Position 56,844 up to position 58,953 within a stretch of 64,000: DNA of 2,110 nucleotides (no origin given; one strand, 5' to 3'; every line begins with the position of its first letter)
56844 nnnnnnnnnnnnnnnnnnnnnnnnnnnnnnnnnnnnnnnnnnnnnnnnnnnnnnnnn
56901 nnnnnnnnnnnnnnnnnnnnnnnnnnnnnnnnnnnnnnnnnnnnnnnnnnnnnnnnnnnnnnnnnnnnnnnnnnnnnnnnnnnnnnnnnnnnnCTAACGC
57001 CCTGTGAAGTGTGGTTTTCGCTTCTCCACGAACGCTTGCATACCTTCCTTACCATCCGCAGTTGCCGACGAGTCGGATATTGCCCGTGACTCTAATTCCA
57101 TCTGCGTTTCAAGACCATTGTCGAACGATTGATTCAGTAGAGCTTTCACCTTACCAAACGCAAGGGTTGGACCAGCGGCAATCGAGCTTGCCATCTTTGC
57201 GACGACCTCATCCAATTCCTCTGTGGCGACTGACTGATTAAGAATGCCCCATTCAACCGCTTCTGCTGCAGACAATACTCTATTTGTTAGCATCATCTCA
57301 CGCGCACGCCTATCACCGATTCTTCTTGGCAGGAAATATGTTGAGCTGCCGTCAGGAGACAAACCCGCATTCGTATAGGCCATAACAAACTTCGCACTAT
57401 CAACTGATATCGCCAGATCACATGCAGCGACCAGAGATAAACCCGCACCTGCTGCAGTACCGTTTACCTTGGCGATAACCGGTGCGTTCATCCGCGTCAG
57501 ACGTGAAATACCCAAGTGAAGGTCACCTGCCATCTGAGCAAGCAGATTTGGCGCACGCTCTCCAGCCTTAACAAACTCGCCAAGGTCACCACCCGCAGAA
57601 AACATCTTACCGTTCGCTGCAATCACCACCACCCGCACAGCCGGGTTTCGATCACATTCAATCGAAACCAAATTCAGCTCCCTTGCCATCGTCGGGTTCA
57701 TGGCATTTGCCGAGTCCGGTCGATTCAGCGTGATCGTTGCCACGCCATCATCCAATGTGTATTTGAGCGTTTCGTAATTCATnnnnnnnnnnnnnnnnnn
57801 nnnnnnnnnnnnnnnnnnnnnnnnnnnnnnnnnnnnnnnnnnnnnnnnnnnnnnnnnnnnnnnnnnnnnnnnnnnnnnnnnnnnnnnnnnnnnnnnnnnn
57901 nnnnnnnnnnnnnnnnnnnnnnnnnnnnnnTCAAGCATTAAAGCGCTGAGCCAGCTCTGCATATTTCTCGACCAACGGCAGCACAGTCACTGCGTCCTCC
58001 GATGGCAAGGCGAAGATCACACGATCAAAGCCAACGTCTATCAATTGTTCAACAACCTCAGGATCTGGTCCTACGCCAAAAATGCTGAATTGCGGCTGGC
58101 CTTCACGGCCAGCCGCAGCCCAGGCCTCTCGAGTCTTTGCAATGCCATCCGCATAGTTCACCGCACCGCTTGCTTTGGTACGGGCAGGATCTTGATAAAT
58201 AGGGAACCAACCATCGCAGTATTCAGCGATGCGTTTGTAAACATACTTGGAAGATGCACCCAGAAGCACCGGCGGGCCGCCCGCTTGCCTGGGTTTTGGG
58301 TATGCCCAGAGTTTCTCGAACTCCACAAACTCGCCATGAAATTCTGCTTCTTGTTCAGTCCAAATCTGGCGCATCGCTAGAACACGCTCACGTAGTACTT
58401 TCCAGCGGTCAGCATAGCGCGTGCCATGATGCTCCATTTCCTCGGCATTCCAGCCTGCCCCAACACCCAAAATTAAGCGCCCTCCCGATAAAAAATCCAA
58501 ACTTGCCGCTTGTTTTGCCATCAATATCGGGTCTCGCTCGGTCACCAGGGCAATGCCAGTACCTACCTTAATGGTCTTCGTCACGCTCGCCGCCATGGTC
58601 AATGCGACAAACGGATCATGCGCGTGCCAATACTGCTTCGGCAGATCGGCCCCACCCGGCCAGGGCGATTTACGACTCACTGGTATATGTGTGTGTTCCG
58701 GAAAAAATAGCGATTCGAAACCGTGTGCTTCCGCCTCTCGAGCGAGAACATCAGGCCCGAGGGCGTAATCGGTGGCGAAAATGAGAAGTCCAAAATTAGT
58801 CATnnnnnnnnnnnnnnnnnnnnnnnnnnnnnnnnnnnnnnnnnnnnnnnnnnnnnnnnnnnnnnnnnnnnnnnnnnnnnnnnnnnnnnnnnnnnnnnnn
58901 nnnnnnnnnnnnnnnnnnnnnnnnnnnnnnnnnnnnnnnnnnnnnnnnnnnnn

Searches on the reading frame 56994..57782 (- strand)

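Call 16: search_protein_families(library=pfam, proteins=[window:56994-57782:-], max_evalue=0.001)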
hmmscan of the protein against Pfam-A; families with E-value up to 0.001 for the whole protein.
window:56994-57782:- (262 aa): 2 families
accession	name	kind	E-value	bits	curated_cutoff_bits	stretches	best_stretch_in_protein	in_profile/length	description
PF00378.25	ECH_1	-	5.6e-61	206.5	27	1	12-261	4-250/251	Enoyl-CoA hydratase/isomerase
PF16113.10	ECH_2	-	1.3e-31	110.7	27.2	1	15-239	2-226/335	Enoyl-CoA hydratase/isomerase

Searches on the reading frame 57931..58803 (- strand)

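Call 16: search_protein_families(library=pfam, proteins=[window:57931-58803:-], max_evalue=0.001)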
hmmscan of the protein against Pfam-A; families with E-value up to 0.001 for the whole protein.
window:57931-58803:- (290 aa): 1 family
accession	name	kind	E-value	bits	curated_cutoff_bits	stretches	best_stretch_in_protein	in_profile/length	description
PF00296.26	Bac_luciferase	-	3.6e-48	165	27.9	1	20-241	28-224/314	Luciferase-like monooxygenase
